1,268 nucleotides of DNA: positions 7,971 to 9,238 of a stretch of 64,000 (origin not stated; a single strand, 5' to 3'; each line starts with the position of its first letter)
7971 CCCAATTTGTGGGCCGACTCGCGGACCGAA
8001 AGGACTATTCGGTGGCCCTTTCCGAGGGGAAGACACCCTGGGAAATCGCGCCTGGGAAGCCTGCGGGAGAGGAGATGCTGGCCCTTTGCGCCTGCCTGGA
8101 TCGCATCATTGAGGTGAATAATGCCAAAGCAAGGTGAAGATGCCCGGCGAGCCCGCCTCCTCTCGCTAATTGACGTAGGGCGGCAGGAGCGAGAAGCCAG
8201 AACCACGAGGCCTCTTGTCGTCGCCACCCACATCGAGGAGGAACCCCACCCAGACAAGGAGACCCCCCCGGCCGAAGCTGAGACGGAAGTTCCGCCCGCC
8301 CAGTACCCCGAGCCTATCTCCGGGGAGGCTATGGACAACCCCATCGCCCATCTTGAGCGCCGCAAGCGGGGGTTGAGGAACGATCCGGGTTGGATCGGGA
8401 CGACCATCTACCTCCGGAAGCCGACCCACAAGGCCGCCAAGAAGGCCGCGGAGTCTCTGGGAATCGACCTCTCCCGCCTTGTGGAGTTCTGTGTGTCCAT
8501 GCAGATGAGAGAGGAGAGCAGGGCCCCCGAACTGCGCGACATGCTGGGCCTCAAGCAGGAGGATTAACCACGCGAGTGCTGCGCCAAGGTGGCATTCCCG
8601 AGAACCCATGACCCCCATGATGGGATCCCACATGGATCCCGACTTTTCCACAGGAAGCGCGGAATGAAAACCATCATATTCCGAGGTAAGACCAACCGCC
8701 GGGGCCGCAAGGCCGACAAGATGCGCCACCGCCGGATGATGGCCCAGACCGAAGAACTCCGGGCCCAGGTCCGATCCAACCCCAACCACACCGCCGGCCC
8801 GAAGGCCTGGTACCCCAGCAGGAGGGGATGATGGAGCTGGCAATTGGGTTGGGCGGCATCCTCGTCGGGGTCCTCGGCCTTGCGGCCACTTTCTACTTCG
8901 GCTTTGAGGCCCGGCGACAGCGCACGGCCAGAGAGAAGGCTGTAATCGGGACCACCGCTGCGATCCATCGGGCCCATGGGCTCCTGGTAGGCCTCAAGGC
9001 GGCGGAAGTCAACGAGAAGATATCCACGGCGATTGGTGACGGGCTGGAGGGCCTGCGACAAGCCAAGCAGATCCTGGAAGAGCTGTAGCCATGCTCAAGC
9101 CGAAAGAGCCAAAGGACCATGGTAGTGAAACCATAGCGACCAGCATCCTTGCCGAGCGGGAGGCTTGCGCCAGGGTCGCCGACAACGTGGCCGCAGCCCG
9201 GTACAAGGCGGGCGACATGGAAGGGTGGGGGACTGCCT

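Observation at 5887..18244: Plasmid-style maintenance genes in a tailed phage: a candidate phage-plasmid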

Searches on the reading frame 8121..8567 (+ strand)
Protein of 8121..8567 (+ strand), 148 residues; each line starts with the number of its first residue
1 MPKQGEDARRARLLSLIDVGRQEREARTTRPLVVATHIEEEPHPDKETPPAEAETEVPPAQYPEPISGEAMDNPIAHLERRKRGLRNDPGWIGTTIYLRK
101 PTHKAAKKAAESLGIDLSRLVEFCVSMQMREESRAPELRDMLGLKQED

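Call 7: search_protein_families(library=pfam, max_evalue=0.01, proteins=[window:8121-8567:+])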
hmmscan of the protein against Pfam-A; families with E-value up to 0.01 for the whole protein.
window:8121-8567:+ (148 aa): 0 families

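Call 8: search_protein_families(library=phrogs, max_evalue=0.001, proteins=[window:8121-8567:+])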
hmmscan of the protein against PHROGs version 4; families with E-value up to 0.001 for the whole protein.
window:8121-8567:+ (148 aa): 0 families

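Call 40: search_protein_families(library=ncbifam, max_evalue=0.001, proteins=[window:8121-8567:+])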
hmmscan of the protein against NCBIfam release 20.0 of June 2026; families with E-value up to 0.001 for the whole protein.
window:8121-8567:+ (148 aa): 0 families

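Call 94: search_solved_structures(query=A5, max_evalue=10, show_alignments=3)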
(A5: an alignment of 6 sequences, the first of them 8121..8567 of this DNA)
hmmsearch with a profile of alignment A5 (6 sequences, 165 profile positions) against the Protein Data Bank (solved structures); distinct sequences matched with E-value up to 10: 9.
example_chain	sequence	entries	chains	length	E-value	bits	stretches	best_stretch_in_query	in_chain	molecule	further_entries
8p5r_A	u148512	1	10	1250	0.086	16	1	28-106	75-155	Multifunctional 2-oxoglutarate metabolism enzyme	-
3hzn_A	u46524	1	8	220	0.22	14.7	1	81-116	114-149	Oxygen-insensitive NAD(P)H nitroreductase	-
3jc8_Qa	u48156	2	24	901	0.23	14.6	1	28-94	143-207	PilQ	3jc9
6xi3_AAA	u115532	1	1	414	0.8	12.8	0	130-152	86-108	Large adhesion protein (Lap) involved in biofilm formation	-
8fjk_Y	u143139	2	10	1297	1.1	12.4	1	88-160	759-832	Outer capsid protein VP1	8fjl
3iyl_W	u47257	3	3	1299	1.1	12.4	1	88-160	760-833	VP1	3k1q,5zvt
1nec_A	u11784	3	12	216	1.4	12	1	83-116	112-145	PROTEIN (NITROREDUCTASE) | Oxygen-insensitive NAD(P)H nitroreductase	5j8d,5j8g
1kqb_A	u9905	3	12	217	1.4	12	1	83-116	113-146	OXYGEN-INSENSITIVE NAD(P)H NITROREDUCTASE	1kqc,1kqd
9wg7_12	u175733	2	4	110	1.7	11.7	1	27-86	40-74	ApcG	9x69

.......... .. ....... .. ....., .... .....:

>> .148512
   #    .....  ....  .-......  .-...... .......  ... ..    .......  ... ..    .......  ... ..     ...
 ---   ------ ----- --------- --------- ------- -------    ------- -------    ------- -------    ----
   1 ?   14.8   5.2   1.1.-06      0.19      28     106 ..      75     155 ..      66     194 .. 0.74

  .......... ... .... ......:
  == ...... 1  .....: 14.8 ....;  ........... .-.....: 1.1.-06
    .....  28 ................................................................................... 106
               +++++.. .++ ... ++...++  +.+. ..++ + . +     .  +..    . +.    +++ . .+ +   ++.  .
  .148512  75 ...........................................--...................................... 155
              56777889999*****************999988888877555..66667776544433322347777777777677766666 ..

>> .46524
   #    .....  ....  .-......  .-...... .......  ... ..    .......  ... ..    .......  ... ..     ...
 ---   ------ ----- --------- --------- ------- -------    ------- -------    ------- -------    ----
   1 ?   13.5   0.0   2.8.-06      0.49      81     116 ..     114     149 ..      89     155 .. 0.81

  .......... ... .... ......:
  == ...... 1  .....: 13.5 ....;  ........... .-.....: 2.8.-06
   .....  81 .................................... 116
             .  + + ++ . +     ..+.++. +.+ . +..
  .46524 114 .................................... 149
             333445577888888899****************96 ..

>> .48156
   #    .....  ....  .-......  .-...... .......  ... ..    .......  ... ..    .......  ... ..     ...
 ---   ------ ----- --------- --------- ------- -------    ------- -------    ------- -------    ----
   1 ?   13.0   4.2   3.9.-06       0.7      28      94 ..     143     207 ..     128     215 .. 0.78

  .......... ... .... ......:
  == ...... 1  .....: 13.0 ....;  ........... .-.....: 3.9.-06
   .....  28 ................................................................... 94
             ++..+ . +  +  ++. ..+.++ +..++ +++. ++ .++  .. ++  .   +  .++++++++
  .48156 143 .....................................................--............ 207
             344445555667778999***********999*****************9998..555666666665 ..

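Call 95: search_protein_families(library=pfam, alignment_id=A5, max_evalue=10)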
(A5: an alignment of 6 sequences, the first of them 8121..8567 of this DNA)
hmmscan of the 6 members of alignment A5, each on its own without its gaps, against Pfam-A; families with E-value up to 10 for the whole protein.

A. member 1, window:8121-8567:+ (148 aa): 1 family
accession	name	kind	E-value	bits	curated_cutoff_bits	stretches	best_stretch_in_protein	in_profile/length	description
PF19891.5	DUF6364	-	0.12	13.3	27.3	1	95-133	6-41/70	Family of unknown function (DUF6364)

B. families by the number of members that match (of 6 scanned): 5 families
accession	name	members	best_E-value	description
PF19891.5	DUF6364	2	0.082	Family of unknown function (DUF6364)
PF13443.12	HTH_26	1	0.081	Cro/C1-type HTH DNA-binding domain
PF05887.16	Trypan_PARP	1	0.14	Procyclic acidic repetitive protein (PARP)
PF10114.15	PocR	1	0.39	Sensory domain found in PocR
PF02993.19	MCPVI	1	0.84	Minor capsid protein VI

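Call 98: predict_structure(protein=window:8121-8567:+)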
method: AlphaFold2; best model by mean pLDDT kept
length: 148 residues; sequences in the alignment: 1
mean_pLDDT: 56.2   pTM: 0.23
mean pLDDT of the five models: 56.2, 50.8, 47.4, 46.3, 41.5
residues with pLDDT >= 90: 0; 70-90: 27; 50-70: 61; < 50: 60
segments of 3 or more residues with pLDDT < 50: 29-31, 65-78, 84-101, 129-148
pLDDT, mean of each block of 10 residues (from residue 1): 74 78 63 57 56 60 50 44 45 39 63 71 56 43 40
secondary structure, 60 per line:
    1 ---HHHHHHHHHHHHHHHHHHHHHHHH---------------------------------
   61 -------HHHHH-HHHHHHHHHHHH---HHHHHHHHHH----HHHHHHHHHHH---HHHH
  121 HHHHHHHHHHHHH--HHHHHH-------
elements in order: H4-27 H68-72 H74-85 H89-98 H103-113 H117-133 H136-141

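Call 114: search_protein_families(library=padloc, max_evalue=0.001, proteins=[window:8121-8567:+])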
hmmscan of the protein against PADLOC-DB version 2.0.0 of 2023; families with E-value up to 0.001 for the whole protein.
window:8121-8567:+ (148 aa): 0 families

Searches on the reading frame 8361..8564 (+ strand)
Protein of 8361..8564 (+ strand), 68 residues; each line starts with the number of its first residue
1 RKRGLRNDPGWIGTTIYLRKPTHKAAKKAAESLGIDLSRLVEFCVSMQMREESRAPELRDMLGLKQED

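Call 101: search_solved_structures(query=A6, max_evalue=10, show_alignments=4)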
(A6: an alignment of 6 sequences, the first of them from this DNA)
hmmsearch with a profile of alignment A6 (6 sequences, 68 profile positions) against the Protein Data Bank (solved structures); distinct sequences matched with E-value up to 10: 5.
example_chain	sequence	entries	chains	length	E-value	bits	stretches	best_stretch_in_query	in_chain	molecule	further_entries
6xi3_AAA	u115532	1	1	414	0.0011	21.9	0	33-55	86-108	Large adhesion protein (Lap) involved in biofilm formation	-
5cwc_A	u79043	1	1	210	0.51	13.4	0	21-45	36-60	Designed helical repeat protein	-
3hzn_A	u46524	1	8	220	0.55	13.3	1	2-19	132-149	Oxygen-insensitive NAD(P)H nitroreductase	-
1arp_A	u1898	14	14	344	0.79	12.8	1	22-59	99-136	PEROXIDASE | PROTEIN (PEROXIDASE)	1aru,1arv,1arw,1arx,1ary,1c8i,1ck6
5cwg_A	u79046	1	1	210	1.2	12.2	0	21-45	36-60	Designed helical repeat protein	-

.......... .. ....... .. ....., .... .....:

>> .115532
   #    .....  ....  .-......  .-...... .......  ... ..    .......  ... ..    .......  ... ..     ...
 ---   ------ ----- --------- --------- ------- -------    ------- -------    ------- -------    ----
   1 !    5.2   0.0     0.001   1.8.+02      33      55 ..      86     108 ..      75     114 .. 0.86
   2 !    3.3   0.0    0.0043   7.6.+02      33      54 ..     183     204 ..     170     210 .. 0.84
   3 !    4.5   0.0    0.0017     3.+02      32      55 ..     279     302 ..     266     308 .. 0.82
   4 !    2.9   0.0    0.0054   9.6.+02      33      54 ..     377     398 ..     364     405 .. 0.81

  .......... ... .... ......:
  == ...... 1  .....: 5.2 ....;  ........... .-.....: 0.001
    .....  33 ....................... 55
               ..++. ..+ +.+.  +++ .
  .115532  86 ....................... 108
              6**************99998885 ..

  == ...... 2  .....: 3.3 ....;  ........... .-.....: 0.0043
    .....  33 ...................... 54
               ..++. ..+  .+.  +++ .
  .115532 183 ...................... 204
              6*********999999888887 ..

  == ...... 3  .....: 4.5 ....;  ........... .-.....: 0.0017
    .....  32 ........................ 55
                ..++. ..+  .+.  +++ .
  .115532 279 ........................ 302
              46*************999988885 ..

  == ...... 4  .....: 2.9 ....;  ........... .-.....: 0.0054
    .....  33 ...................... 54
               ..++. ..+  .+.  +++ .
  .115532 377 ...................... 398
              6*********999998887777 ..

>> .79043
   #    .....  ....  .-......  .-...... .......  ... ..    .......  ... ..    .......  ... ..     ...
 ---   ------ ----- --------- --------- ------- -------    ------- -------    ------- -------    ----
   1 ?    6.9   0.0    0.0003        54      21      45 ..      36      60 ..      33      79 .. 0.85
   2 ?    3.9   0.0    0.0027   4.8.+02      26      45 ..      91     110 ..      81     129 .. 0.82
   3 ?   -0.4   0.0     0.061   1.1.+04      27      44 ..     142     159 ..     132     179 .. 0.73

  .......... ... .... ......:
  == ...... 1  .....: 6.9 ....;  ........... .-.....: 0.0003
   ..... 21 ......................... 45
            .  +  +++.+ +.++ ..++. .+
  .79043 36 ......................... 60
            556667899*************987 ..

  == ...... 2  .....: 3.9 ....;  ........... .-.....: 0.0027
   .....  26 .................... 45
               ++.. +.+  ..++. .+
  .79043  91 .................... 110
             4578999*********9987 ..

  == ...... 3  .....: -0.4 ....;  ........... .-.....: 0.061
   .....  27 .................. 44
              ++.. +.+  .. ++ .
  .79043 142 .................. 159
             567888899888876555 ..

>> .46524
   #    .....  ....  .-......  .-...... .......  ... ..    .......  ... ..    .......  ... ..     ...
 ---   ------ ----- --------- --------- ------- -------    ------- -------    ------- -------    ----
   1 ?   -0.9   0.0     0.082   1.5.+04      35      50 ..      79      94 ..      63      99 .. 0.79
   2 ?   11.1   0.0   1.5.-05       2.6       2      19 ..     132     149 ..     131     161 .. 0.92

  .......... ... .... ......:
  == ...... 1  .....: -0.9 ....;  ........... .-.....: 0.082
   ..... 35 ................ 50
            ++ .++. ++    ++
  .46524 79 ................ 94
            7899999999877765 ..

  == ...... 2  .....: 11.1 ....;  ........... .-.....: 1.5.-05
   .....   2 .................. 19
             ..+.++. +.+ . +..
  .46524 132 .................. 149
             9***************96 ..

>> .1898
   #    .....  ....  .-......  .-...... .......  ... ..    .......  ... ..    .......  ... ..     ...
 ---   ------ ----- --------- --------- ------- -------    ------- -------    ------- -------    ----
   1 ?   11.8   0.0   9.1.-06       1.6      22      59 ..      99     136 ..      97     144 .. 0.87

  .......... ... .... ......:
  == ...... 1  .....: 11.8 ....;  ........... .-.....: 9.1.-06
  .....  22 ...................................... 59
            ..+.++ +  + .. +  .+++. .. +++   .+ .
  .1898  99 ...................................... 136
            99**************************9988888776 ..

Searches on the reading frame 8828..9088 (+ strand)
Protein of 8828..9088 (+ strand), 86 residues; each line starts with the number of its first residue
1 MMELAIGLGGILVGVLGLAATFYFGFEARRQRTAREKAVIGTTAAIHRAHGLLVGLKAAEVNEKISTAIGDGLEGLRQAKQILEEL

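Call 19: search_protein_families(library=pfam, max_evalue=0.001, proteins=[window:8828-9088:+])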
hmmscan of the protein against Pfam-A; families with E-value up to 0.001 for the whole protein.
window:8828-9088:+ (86 aa): 0 families

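Call 114: search_protein_families(library=padloc, max_evalue=0.001, proteins=[window:8828-9088:+])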
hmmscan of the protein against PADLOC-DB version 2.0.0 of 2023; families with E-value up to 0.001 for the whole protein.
window:8828-9088:+ (86 aa): 0 families
